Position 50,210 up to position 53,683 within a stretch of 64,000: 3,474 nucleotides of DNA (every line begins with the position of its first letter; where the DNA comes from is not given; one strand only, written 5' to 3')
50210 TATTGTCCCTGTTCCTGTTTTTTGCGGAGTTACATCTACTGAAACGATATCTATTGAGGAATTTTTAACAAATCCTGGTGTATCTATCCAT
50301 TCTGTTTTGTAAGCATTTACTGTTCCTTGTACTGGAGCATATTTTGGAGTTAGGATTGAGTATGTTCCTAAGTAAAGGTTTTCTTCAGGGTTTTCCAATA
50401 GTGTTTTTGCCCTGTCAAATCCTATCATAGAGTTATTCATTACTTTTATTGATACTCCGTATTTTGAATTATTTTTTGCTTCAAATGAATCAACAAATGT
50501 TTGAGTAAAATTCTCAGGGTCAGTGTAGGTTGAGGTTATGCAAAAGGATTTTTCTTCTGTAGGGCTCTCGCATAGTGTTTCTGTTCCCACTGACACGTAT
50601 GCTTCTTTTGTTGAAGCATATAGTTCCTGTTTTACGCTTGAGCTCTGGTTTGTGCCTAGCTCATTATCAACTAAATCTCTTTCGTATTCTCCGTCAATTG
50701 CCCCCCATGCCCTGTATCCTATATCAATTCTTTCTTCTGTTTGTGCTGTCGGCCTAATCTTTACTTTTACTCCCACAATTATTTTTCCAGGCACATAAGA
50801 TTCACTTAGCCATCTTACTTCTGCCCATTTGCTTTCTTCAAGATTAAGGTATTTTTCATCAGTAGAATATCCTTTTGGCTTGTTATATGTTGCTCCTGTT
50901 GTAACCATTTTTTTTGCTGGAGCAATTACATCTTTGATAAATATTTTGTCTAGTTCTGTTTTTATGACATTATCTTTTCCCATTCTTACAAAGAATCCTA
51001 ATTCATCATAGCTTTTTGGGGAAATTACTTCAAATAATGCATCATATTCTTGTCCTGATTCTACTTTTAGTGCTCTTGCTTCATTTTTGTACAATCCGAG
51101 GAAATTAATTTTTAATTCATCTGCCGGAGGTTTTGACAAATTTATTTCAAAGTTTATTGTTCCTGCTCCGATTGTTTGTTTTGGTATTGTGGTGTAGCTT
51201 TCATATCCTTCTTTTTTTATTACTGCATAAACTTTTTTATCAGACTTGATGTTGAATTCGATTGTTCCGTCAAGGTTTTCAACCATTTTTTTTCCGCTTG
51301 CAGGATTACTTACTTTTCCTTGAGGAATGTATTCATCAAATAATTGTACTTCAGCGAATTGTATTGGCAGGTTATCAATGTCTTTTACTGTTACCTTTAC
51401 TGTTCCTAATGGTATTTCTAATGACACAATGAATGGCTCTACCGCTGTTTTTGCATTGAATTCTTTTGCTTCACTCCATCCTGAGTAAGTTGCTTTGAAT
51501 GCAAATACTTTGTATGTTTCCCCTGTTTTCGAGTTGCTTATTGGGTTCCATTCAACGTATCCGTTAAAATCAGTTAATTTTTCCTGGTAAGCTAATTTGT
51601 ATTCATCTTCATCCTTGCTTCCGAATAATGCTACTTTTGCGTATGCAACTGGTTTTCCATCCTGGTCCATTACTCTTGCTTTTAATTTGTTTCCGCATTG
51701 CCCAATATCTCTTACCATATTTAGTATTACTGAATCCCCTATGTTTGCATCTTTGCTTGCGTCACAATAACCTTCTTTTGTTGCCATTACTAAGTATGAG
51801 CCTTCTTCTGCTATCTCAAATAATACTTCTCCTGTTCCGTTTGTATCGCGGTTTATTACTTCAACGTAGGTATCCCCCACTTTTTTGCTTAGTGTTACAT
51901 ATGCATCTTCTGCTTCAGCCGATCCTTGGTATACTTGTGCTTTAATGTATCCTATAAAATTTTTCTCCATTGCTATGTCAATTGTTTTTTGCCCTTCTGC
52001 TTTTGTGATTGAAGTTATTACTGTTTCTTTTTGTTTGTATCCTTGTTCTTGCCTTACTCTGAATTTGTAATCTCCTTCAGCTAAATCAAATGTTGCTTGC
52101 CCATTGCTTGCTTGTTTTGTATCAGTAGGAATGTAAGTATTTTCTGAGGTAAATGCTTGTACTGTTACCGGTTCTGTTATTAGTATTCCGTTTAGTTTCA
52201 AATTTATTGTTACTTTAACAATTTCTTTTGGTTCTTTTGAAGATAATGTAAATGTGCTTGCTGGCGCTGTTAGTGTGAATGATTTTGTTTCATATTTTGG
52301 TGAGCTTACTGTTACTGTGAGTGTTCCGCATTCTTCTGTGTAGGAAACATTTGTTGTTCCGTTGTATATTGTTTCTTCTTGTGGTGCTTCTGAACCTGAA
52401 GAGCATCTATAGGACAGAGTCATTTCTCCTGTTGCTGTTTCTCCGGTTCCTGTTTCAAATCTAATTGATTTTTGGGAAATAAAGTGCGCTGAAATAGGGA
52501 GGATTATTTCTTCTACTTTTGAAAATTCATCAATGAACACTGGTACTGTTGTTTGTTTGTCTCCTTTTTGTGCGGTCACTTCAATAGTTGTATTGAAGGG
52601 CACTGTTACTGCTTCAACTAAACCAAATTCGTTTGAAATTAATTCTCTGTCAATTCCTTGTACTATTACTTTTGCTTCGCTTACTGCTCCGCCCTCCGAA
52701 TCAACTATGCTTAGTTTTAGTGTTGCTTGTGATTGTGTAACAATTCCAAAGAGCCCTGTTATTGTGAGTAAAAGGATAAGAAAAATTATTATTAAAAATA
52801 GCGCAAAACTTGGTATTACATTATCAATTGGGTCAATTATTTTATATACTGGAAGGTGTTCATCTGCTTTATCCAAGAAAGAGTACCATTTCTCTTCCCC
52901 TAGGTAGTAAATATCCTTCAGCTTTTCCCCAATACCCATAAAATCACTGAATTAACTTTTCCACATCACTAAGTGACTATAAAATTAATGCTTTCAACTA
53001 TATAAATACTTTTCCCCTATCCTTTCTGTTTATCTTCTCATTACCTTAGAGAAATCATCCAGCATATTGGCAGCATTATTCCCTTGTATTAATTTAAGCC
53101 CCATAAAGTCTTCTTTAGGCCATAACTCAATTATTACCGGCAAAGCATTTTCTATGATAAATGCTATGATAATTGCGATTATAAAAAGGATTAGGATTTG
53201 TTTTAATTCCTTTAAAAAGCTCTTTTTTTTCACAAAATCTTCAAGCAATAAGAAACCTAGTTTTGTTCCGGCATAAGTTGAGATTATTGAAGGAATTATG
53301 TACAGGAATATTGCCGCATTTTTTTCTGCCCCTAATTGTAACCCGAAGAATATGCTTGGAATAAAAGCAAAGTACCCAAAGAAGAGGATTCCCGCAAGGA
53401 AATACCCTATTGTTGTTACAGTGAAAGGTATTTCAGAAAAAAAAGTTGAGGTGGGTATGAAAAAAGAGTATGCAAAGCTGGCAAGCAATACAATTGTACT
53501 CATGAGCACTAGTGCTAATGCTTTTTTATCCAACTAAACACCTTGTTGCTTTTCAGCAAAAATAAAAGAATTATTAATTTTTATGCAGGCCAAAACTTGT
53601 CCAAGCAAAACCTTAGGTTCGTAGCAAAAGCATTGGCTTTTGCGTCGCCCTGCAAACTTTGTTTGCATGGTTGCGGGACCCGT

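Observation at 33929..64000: A 30-kb single-strand block built around three paralogous giant surface proteins: candidate undescribed archaeal cell-surface or host-interaction system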

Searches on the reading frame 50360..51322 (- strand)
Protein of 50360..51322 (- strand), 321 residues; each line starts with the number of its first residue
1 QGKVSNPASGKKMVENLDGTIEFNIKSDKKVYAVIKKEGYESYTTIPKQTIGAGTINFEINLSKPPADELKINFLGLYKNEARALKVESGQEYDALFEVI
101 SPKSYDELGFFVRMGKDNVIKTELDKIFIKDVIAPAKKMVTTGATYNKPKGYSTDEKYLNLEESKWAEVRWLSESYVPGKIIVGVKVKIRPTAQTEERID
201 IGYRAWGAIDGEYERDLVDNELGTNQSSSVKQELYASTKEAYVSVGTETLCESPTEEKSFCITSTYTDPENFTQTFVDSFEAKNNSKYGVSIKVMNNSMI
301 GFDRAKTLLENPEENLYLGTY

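Call 36: search_solved_structures(query=A1, max_evalue=10)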
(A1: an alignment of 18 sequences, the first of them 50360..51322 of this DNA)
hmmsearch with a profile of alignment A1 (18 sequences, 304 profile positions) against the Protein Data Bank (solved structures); distinct sequences matched with E-value up to 10: 3.
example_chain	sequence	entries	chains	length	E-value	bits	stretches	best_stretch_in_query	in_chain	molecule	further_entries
7y5j_A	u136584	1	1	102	0.69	12.2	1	252-297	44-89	Down Syndrome Cell Adhesion Molecules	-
1a2a_A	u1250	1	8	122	0.81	12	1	217-253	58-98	PHOSPHOLIPASE A2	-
1bjj_A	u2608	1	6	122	1.1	11.5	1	216-253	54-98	AGKISTRODOTOXIN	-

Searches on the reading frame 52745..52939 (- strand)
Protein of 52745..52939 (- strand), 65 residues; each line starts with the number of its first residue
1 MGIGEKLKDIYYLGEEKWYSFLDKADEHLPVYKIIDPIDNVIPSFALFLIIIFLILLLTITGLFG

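Call 77: search_protein_representatives(alignment_id=A7)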
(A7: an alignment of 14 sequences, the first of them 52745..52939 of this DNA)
Query: 14 sequences, 64 profile positions. Proteins with E-value up to 0.001 (for the whole library): 903; up to 1e-10: 454; up to 1e-30: 0. The best 150 are listed.
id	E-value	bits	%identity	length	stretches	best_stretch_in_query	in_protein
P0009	4.7e-26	106.7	-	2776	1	1-63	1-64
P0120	2.9e-25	104.1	-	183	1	1-64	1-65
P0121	6.4e-24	99.8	-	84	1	1-63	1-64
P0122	2.9e-23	97.7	-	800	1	1-64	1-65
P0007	5.7e-23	96.8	-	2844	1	2-63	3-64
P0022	6.7e-23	96.6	-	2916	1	4-64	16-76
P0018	1.3e-22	95.7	-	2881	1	1-64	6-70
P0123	1.3e-22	95.6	-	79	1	3-62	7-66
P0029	3.4e-22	94.3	-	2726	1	1-64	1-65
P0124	4.7e-22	93.8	-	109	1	1-63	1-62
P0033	5.9e-22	93.5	-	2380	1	1-64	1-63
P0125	6.9e-22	93.3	-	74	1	2-56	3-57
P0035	8.5e-22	93.0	-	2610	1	3-63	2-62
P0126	1.3e-21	92.4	-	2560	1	1-63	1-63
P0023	1.6e-21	92.1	-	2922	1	1-63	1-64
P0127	2.4e-21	91.6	-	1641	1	5-64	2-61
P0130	4.2e-21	90.8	-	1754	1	2-62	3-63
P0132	7.1e-21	90.1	-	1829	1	1-62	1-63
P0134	1.6e-20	89.0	-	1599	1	3-62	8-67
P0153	1.2e-19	86.1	-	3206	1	1-63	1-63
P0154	1.4e-19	86.0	-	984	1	4-62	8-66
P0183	1.6e-18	82.5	-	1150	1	1-62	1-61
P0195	4.2e-18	81.2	-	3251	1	5-59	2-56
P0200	4.9e-18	81.0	-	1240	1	4-60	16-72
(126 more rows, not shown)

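Call 78: search_protein_families(library=pfam, proteins=[P0127, P0130, P0132, P0183, P0200, P0154, P0122], max_evalue=0.001)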
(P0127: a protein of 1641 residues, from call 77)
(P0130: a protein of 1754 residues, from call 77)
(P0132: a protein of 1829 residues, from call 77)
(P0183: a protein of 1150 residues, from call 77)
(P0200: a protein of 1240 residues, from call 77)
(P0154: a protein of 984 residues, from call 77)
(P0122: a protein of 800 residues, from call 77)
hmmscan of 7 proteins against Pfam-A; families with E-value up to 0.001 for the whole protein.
P0127 (1641 aa): 2 families
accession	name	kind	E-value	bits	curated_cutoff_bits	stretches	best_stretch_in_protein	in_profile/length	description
PF13620.12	CarboxypepD_reg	-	4e-15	56.4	32.3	0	425-486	2-60/82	Carboxypeptidase regulatory-like domain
PF17802.7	SpaA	-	0.00063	20.3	23.1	0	423-479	1-57/91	Prealbumin-like fold domain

P0130 (1754 aa): 1 family
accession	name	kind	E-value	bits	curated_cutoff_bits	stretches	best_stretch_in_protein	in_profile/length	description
PF13620.12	CarboxypepD_reg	-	1.5e-09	38.5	32.3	0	378-403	9-41/82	Carboxypeptidase regulatory-like domain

P0132 (1829 aa): 2 families
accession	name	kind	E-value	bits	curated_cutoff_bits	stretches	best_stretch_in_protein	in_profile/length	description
PF13620.12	CarboxypepD_reg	-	2.9e-14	53.6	32.3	0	340-392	10-63/82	Carboxypeptidase regulatory-like domain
PF10670.15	DUF4198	-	5.6e-07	30.3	34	0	411-461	145-194/209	Domain of unknown function (DUF4198)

P0183 (1150 aa): 8 families
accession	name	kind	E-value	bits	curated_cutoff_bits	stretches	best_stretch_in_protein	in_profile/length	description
PF13620.12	CarboxypepD_reg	-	1.2e-26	93.3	32.3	3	253-326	4-79/82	Carboxypeptidase regulatory-like domain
PF02369.22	Big_1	-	3e-11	43.7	34.9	1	251-316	21-92/93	Bacterial Ig-like domain (group 1)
PF11974.14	bMG3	-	2.8e-10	40.5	34.9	0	252-317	16-84/103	Bacterial alpha-2-macroglobulin MG3 domain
PF17802.7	SpaA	-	2.1e-09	37.8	23.1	0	256-327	8-86/91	Prealbumin-like fold domain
PF17210.9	SdrD_B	-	3.1e-07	31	29.7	1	255-313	16-75/112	SdrD B-like domain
PF17789.7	MG4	-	4.5e-07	30.4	24.7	1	74-127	19-74/95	Macroglobulin domain MG4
PF08308.17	PEGA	-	6.3e-05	23.2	20.8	0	121-151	36-66/71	PEGA domain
PF13715.12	CarbopepD_reg_2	-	0.00021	21.7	32.2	0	256-326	6-74/88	CarboxypepD_reg-like domain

P0200 (1240 aa): 6 families
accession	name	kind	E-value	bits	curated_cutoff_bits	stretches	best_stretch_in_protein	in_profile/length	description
PF13620.12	CarboxypepD_reg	-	1.8e-32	111.9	32.3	3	87-155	5-77/82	Carboxypeptidase regulatory-like domain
PF17802.7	SpaA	-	1.3e-13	51.4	23.1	1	257-332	3-76/91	Prealbumin-like fold domain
PF02369.22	Big_1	-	5.5e-11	42.9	34.9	0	535-574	21-62/93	Bacterial Ig-like domain (group 1)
PF17210.9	SdrD_B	-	1.3e-07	32.2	29.7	0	269-323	23-71/112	SdrD B-like domain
PF13715.12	CarbopepD_reg_2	-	1.3e-07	32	32.2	0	90-159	8-78/88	CarboxypepD_reg-like domain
PF24025.1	Ig_DR_A0283-like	-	6.9e-07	30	27.1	0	357-415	9-67/102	DR_A0283-like, Ig-like domain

P0154 (984 aa): 5 families
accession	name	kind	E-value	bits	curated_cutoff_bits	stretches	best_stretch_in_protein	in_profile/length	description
PF13620.12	CarboxypepD_reg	-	1e-19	71.1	32.3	1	513-598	1-82/82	Carboxypeptidase regulatory-like domain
PF02369.22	Big_1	-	1.2e-10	41.7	34.9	0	423-467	19-64/93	Bacterial Ig-like domain (group 1)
PF17802.7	SpaA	-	5.8e-08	33.2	23.1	1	425-476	3-55/91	Prealbumin-like fold domain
PF24107.1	DUF7382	-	8.9e-07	29.1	27.4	0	423-466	20-63/65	Domain of unknown function (DUF7382)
PF17789.7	MG4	-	0.00047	20.8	24.7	0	425-485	18-76/95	Macroglobulin domain MG4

P0122 (800 aa): 1 family
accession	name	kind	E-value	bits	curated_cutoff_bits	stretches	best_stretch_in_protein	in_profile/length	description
PF13620.12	CarboxypepD_reg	-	1.2e-11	45.2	32.3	1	345-405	16-79/82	Carboxypeptidase regulatory-like domain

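Call 79: list_cluster_members(proteins=[P0127, P0130, P0132, P0183, P0200, P0153, P0195, P0154, P0122, P0134])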
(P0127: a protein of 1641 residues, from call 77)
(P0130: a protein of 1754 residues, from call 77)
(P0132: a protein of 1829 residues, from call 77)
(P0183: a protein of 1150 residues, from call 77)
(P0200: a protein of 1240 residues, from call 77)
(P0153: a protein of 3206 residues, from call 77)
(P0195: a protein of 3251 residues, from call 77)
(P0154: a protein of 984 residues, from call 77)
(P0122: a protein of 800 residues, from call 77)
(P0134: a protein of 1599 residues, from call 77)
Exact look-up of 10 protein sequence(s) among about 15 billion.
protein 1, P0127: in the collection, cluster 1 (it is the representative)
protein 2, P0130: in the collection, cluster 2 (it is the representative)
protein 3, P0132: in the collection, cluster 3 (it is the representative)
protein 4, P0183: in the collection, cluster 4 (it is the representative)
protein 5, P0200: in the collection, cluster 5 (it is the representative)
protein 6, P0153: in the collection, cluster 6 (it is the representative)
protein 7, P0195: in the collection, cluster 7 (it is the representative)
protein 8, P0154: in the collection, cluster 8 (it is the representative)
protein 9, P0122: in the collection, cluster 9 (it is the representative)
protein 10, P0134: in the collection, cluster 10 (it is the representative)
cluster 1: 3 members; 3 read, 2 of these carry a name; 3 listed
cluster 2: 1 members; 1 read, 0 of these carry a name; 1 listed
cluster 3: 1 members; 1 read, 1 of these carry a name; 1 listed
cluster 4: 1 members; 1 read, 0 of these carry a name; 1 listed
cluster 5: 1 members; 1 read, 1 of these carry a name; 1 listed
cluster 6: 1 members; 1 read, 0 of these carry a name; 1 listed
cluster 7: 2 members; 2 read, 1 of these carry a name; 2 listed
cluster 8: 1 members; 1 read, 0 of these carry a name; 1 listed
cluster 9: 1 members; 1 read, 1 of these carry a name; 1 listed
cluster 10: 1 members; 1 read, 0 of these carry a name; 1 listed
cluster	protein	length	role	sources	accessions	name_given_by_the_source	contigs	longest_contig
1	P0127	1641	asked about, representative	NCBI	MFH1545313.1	MAG: carboxypeptidase-like regulatory domain-containing protein, partial [archaeon]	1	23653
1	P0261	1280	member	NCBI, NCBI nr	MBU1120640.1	carboxypeptidase-like regulatory domain-containing protein, partial [Candidatus ... | carboxypeptidase-like regulatory domain-containing protein [Candidatus Micrarchaeota ...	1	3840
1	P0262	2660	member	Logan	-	-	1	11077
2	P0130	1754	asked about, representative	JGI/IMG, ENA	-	-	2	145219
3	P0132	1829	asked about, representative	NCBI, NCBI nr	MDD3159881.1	MAG: hypothetical protein PHQ98_02860, partial [Candidatus ainarchaeum sp.] | hypothetical protein [Candidatus ainarchaeum sp.]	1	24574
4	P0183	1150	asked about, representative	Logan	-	-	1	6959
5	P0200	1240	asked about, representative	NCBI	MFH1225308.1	MAG: SpaA isopeptide-forming pilin-related protein [Candidatus Diapherotrites archaeon]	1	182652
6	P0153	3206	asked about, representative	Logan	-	-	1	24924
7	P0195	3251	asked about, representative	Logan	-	-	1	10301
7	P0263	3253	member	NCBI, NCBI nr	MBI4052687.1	MAG: carboxypeptidase regulatory-like domain-containing protein [Candidatus ... | carboxypeptidase regulatory-like domain-containing protein [Candidatus Diapherotrites ...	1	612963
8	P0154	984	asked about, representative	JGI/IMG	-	-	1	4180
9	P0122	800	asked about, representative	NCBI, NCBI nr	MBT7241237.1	MAG: hypothetical protein HN878_01990, partial [Candidatus Diapherotrites archaeon] | hypothetical protein [Candidatus Diapherotrites archaeon]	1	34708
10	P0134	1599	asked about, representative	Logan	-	-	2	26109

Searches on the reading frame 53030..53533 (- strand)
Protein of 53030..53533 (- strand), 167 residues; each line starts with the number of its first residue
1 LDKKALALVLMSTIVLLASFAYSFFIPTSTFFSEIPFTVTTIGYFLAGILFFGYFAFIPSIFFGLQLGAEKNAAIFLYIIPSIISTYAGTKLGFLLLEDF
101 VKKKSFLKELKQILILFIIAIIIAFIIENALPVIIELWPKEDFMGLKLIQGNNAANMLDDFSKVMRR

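Call 5: search_protein_families(library=pfam, proteins=[window:53030-53533:-], max_evalue=0.1)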
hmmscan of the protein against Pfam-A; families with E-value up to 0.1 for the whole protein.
window:53030-53533:- (167 aa): 0 families

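Call 46: search_protein_families(library=ncbifam, proteins=[window:53030-53533:-], max_evalue=1)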
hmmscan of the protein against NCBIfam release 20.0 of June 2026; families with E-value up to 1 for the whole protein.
window:53030-53533:- (167 aa): 0 families

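Call 67: search_protein_families(library=pfam, alignment_id=A5, max_evalue=0.5)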
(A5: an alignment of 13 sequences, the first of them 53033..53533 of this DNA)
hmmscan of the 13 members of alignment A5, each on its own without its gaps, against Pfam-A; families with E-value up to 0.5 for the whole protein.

A. member 1, window:53033-53533:- (167 aa): 1 family
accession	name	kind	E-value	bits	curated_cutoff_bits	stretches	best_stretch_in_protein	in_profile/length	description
PF02527.21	GidB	-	0.2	11.5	27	1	81-122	62-103/184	rRNA small subunit methyltransferase G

B. families by the number of members that match (of 13 scanned): 15 families
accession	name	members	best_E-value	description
PF01944.22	SpoIIM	2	0.033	Stage II sporulation protein M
PF06305.16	LapA_dom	1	0.0027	Lipopolysaccharide assembly protein A domain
PF09852.15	DUF2079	1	0.0052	Predicted membrane protein (DUF2079)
PF11992.13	TgpA_N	1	0.0061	TgpA N-terminal domain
PF19144.5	DUF5826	1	0.015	Family of unknown function (DUF5826)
PF14373.11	Imm_superinfect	1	0.015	Superinfection immunity protein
PF17198.9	AveC_like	1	0.021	Spirocyclase AveC-like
PF07690.21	MFS_1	1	0.065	Major Facilitator Superfamily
PF00957.27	Synaptobrevin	1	0.11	Synaptobrevin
PF20224.3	DUF6583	1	0.11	Family of unknown function (DUF6583)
PF05640.19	NKAIN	1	0.14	Na,K-Atpase Interacting protein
PF02527.21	GidB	1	0.2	rRNA small subunit methyltransferase G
PF10445.14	DUF2456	1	0.2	Protein of unknown function (DUF2456)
PF19529.4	DUF6057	1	0.26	Family of unknown function (DUF6057)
PF06785.16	UPF0242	1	0.42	Uncharacterised protein family (UPF0242) N-terminus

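Call 108: search_solved_structures(query=A5, max_evalue=10)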
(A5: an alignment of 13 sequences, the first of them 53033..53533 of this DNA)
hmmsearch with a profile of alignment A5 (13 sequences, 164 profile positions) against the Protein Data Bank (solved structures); distinct sequences matched with E-value up to 10: 0.
